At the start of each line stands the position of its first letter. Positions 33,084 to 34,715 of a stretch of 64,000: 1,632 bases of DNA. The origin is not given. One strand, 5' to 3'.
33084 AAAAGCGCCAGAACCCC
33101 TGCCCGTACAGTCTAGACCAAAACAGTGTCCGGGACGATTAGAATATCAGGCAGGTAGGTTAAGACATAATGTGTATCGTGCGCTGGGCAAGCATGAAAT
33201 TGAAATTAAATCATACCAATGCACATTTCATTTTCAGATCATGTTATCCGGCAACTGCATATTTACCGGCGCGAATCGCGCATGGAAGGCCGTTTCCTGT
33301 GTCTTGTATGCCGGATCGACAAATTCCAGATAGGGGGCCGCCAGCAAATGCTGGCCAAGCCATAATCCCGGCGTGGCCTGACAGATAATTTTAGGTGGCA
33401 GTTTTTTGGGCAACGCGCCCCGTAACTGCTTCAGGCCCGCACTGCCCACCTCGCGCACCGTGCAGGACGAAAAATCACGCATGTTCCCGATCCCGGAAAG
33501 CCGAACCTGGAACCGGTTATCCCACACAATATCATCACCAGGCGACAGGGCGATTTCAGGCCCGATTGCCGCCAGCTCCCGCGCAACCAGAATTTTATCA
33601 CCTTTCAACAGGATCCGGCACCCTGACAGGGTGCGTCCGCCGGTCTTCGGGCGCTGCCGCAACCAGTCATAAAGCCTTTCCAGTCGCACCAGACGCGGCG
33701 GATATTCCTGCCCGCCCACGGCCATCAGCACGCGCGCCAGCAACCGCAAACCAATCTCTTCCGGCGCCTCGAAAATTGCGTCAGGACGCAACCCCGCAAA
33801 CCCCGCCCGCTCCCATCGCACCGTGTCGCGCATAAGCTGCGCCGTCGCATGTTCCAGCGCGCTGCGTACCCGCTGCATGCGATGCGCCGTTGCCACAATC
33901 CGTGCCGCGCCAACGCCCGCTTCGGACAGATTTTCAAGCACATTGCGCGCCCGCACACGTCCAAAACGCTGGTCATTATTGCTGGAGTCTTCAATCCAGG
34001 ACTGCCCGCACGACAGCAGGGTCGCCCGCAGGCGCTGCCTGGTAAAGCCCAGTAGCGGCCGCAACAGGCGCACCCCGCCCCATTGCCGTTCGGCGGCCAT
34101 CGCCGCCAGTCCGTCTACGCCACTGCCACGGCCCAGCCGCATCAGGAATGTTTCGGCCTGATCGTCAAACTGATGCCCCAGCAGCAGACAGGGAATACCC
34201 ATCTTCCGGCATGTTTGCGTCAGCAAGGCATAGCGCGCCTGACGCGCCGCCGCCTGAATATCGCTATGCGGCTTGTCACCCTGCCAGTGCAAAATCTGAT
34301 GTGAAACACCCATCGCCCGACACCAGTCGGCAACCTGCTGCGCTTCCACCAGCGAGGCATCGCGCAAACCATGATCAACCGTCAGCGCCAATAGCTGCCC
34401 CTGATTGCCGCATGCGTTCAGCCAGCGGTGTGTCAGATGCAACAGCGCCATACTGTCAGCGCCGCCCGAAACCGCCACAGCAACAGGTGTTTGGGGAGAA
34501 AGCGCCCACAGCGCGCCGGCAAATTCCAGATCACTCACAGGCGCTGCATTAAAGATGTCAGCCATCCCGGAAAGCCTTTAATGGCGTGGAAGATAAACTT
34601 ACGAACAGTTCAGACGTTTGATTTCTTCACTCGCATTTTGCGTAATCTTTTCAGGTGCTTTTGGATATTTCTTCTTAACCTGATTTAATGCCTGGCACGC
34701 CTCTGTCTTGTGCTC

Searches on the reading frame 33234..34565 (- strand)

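Call 51: search_protein_families(library=pfam, proteins=[window:33234-34565:-], max_evalue=0.001)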
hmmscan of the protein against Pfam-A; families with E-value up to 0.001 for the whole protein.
window:33234-34565:- (443 aa): 1 family
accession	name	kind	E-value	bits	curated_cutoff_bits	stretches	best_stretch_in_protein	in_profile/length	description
PF01171.26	ATP_bind_3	-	4.5e-51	173.6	27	1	28-208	2-181/182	PP-loop family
